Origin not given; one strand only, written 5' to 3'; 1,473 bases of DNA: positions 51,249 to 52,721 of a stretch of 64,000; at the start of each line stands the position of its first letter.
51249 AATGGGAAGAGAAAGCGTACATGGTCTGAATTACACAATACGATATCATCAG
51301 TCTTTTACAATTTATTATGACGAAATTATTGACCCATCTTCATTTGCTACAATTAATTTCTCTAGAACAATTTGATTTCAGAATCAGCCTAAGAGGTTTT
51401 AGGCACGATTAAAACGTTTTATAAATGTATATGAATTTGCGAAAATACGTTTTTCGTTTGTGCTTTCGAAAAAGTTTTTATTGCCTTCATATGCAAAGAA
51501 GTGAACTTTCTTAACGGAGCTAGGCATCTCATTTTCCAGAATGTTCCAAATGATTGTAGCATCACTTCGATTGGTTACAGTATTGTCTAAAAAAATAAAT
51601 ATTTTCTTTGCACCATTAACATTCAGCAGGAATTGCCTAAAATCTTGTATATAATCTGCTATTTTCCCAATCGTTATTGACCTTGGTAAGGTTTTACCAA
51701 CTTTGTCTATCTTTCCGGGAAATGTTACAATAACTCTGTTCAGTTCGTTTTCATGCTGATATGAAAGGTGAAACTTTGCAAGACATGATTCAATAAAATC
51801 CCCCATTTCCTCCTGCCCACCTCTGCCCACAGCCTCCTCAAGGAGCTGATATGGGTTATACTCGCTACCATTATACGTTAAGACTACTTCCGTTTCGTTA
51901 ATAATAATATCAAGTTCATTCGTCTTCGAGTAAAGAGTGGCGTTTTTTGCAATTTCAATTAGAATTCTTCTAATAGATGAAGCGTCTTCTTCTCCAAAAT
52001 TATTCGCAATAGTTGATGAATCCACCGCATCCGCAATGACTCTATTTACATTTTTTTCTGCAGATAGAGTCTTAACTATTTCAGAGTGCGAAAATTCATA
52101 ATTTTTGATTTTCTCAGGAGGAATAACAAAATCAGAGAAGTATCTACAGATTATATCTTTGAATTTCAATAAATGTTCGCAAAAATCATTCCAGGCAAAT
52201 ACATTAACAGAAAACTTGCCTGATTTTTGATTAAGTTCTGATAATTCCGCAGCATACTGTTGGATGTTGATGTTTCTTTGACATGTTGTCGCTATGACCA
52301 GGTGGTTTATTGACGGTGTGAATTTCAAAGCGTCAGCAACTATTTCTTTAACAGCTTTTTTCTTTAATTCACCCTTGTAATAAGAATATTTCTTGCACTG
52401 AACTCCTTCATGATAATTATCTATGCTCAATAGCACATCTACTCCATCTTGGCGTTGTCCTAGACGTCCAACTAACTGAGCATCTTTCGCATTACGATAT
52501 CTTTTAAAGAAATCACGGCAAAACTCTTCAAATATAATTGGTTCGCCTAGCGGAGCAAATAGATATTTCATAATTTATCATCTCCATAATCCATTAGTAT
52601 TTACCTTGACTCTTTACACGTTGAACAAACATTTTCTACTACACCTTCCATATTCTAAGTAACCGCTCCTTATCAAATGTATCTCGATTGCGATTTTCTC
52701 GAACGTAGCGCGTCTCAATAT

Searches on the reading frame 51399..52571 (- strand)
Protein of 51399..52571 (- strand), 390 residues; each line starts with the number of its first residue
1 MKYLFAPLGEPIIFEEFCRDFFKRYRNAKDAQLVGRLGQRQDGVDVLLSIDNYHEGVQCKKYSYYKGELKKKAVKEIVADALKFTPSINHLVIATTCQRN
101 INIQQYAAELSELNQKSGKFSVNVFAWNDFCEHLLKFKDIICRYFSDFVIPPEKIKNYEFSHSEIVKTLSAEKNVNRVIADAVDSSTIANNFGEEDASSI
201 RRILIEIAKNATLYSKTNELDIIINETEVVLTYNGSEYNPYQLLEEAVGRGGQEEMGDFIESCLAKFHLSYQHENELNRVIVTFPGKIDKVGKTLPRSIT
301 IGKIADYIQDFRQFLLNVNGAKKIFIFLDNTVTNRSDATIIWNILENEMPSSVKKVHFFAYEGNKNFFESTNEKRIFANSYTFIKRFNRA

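Call 91: search_protein_families(library=pfam, proteins=[window:51399-52571:-], max_evalue=0.01)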
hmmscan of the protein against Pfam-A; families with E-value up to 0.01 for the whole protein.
window:51399-52571:- (390 aa): 1 family
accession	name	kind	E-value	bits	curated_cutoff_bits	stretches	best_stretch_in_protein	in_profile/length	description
PF04471.18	Mrr_cat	-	0.00021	21.8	21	1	13-109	8-99/115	Restriction endonuclease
